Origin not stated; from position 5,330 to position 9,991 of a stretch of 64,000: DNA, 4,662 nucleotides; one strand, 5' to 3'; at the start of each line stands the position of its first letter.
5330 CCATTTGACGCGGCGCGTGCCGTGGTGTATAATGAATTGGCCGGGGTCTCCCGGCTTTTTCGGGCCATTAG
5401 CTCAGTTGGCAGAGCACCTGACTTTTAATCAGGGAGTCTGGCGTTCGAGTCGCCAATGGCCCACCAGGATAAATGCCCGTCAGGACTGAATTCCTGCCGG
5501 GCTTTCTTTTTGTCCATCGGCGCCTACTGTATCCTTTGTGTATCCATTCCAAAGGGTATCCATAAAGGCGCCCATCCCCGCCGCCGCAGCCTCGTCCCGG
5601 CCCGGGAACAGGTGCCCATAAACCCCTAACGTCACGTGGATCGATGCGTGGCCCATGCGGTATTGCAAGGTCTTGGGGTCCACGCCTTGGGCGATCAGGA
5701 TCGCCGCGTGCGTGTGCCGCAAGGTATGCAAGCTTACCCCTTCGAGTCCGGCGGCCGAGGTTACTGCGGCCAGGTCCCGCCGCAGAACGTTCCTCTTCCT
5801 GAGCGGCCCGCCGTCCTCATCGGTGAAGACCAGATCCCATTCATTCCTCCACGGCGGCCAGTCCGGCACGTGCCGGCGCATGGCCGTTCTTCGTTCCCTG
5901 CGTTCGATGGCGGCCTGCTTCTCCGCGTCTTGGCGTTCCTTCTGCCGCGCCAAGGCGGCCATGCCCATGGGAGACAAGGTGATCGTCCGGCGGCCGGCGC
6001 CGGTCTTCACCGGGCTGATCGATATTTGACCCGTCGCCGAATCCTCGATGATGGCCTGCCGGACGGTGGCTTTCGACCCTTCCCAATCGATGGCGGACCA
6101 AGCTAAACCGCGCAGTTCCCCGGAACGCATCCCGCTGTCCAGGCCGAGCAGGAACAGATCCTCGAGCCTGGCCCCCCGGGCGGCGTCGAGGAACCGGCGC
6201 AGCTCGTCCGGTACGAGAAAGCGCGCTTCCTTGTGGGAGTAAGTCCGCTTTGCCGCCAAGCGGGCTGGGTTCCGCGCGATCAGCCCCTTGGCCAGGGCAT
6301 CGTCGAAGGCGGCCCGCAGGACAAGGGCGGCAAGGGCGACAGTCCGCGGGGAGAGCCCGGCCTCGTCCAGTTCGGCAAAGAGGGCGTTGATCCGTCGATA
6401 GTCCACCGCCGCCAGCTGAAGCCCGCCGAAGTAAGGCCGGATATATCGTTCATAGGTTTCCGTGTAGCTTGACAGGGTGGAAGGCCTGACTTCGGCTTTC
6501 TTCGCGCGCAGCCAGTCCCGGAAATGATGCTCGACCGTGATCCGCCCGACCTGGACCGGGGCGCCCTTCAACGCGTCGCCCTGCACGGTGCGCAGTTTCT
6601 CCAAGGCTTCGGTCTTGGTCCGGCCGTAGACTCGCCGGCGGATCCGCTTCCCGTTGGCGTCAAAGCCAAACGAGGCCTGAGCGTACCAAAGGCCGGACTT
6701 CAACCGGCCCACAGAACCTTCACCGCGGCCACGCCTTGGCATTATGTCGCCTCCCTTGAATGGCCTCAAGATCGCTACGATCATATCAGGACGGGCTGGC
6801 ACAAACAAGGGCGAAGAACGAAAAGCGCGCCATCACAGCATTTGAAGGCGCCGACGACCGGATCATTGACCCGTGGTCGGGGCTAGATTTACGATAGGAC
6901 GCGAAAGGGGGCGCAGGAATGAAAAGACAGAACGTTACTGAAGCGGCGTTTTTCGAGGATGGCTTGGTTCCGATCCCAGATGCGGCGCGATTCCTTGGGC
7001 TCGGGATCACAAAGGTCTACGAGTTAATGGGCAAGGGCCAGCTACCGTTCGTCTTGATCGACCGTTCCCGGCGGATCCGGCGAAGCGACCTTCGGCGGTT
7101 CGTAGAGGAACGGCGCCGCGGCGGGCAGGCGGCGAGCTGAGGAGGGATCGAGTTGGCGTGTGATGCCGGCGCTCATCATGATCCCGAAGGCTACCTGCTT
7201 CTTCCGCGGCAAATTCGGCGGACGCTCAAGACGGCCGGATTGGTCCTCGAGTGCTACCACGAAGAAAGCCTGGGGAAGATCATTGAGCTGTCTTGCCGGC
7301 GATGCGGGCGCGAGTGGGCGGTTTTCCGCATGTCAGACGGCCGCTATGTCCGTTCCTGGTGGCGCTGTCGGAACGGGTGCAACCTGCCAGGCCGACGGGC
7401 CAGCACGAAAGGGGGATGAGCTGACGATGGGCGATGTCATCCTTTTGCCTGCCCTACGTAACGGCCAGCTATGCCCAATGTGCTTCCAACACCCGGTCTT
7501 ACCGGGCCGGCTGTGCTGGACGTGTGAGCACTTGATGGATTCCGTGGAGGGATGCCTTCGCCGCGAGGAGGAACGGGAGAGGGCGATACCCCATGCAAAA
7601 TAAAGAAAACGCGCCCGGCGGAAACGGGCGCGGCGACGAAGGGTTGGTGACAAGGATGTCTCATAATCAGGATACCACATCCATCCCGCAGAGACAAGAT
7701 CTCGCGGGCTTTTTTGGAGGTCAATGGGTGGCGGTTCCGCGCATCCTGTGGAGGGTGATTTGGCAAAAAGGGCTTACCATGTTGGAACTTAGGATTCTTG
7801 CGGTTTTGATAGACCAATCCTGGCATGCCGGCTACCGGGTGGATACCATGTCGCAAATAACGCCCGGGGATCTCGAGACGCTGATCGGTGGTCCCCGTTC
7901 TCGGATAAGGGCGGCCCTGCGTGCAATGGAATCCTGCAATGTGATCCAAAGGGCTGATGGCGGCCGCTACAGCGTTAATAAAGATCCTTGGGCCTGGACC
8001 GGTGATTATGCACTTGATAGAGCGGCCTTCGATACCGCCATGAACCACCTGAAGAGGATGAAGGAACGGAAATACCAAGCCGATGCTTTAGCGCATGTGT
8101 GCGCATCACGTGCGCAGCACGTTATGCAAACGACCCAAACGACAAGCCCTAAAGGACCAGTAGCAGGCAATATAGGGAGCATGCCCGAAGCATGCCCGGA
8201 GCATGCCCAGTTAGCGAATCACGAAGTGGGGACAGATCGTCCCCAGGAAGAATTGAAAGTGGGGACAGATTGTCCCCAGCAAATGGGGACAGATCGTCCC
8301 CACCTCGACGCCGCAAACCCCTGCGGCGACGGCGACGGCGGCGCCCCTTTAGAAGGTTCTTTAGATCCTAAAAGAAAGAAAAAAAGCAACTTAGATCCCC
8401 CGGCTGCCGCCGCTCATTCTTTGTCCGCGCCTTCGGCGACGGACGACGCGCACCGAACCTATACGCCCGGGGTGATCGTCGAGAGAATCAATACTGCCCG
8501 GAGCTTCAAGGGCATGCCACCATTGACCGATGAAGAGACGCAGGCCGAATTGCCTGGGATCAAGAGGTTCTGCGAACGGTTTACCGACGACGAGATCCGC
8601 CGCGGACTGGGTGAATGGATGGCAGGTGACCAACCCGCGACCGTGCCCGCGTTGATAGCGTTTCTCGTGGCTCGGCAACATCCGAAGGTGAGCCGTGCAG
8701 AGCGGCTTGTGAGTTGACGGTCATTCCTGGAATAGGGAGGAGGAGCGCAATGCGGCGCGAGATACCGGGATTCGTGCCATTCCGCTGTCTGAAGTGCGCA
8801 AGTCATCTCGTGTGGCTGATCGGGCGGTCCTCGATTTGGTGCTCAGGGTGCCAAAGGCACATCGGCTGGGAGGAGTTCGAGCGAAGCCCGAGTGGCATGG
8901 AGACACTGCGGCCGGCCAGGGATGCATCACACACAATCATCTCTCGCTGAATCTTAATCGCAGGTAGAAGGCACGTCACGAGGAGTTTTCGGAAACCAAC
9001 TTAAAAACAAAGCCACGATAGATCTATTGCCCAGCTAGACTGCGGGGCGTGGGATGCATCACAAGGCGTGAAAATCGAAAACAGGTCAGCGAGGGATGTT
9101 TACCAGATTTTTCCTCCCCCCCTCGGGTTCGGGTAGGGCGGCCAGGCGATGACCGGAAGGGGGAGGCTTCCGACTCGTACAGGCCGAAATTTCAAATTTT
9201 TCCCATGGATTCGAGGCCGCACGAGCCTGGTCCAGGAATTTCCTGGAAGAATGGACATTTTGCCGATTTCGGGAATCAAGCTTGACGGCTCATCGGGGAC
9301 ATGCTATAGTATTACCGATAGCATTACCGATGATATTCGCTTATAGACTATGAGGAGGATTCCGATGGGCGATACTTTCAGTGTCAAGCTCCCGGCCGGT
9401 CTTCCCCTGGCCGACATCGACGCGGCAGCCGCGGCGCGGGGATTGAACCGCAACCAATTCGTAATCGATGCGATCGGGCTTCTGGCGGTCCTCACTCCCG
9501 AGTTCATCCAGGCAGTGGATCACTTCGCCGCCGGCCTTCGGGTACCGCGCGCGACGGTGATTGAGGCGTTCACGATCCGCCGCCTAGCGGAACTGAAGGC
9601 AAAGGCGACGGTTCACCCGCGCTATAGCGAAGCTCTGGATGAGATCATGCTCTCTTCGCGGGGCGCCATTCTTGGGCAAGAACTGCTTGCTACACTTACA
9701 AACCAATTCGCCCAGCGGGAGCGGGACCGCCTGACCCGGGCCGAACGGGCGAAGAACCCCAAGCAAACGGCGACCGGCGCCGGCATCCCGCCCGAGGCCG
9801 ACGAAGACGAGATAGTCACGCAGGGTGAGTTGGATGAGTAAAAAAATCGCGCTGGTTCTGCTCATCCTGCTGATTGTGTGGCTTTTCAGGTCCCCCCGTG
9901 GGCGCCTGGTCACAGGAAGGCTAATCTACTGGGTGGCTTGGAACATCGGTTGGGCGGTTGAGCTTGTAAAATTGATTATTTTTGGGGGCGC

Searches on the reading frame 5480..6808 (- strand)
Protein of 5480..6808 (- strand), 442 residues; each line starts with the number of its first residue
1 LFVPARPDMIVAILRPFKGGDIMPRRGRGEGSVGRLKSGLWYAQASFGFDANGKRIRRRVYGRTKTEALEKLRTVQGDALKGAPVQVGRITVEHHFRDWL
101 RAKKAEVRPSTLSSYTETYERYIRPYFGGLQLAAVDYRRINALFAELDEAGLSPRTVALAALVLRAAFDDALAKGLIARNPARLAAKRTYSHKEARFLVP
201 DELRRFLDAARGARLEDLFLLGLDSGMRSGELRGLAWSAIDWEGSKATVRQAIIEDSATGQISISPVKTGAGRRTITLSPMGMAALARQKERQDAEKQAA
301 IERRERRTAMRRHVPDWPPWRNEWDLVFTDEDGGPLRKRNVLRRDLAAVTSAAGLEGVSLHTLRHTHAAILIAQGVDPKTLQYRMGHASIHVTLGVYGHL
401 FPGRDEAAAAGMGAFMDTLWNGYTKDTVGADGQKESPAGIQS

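Call 6: search_protein_families(library=pfam, proteins=[window:5480-6808:-], max_evalue=0.1)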
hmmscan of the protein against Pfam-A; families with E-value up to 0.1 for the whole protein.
window:5480-6808:- (442 aa): 4 families
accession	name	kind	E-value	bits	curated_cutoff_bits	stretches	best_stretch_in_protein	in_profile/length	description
PF00589.27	Phage_integrase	-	5.3e-21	75.6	27.1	1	197-401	2-169/172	Phage integrase family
PF14659.12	Phage_int_SAM_3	-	3.1e-06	27.8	22.6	1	96-134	6-44/58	Phage integrase, N-terminal SAM-like domain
PF22022.2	Phage_int_M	-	1.9e-05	25.2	27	1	95-183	4-91/96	Phage integrase central domain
PF13102.12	Phage_int_SAM_5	-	0.00084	20.1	22.3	1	95-182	5-93/98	Phage integrase SAM-like domain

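Call 7: search_protein_families(library=phrogs, proteins=[window:5480-6808:-], max_evalue=0.1)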
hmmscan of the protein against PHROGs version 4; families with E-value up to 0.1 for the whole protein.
window:5480-6808:- (442 aa): 8 families
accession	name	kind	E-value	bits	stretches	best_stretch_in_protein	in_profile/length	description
phrog_1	-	integration and excision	2.6e-72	246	1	37-422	120-457/611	integrase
phrog_216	-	integration and excision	2.9e-31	109.7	1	169-414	27-238/301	integrase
phrog_7685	-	integration and excision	1.6e-11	45.3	1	342-409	167-232/240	integrase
phrog_7269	-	integration and excision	2.6e-05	25.1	1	342-402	13-71/89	integrase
phrog_16880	-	DNA, RNA and nucleotide metabolism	0.0001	23.2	1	23-82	89-149/162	endonuclease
phrog_26960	-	unknown function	0.0048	18.1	1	35-135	12-114/146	-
phrog_34557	-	integration and excision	0.013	16.2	1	326-393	95-160/183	integrase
phrog_35951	-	unknown function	0.092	14.2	0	352-409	15-71/97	-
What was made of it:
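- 5480..6808 (-): Tyrosine integrase of the island. PF00589 E 5e-21 and phrog_1 E 3e-72 (calls 6, 7).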

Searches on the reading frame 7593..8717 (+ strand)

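Call 6: search_protein_families(library=pfam, proteins=[window:7593-8717:+], max_evalue=0.1)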
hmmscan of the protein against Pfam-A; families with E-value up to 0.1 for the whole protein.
window:7593-8717:+ (374 aa): 1 family
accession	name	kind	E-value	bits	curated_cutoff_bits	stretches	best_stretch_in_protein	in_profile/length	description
PF04492.19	Phage_rep_O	-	4.7e-05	24.3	28.7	1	47-135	11-95/95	Bacteriophage replication protein O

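Call 7: search_protein_families(library=phrogs, proteins=[window:7593-8717:+], max_evalue=0.1)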
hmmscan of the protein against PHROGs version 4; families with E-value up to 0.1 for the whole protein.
window:7593-8717:+ (374 aa): 0 families

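Call 46: search_protein_families(library=padloc, proteins=[window:7593-8717:+], max_evalue=0.1)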
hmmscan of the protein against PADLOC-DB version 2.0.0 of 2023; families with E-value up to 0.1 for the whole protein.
window:7593-8717:+ (374 aa): 0 families

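Call 47: search_protein_families(library=ncbifam, proteins=[window:7593-8717:+], max_evalue=0.1)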
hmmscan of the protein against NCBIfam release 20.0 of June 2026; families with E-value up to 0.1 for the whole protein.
window:7593-8717:+ (374 aa): 1 family
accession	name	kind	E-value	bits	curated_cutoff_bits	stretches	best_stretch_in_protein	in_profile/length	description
TIGR04222.1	near_uncomplex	domain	0.076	12.6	43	0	68-168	11-111/229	TIGR04222 domain-containing membrane protein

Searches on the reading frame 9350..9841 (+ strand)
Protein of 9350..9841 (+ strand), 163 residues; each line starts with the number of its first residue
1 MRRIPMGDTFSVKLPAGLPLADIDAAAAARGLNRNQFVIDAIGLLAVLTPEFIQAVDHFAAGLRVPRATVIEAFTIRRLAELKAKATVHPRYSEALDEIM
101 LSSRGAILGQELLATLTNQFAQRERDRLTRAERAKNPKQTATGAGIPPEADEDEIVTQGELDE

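Call 6: search_protein_families(library=pfam, proteins=[window:9350-9841:+], max_evalue=0.1)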
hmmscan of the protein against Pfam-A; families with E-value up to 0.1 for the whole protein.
window:9350-9841:+ (163 aa): 0 families

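Call 7: search_protein_families(library=phrogs, proteins=[window:9350-9841:+], max_evalue=0.1)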
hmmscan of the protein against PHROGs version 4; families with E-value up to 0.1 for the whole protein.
window:9350-9841:+ (163 aa): 1 family
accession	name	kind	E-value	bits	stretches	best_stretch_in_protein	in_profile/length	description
phrog_13890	-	unknown function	0.012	16.6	1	8-42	18-51/73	-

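Call 46: search_protein_families(library=padloc, proteins=[window:9350-9841:+], max_evalue=0.1)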
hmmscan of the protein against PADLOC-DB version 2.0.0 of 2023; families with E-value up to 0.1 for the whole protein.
window:9350-9841:+ (163 aa): 0 families

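Call 47: search_protein_families(library=ncbifam, proteins=[window:9350-9841:+], max_evalue=0.1)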
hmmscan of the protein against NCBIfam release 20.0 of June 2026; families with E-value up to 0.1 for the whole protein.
window:9350-9841:+ (163 aa): 2 families
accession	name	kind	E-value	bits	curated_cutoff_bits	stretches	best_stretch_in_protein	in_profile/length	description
NF050181.1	TA_anti_VapB_Myco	equivalog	0.027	15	60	0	20-38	14-32/72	type II toxin-antitoxin system VapB family antitoxin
NF041551.1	YlcI_YnfO_N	subfamily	0.065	13.3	30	0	20-42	14-35/42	YlcI/YnfO family protein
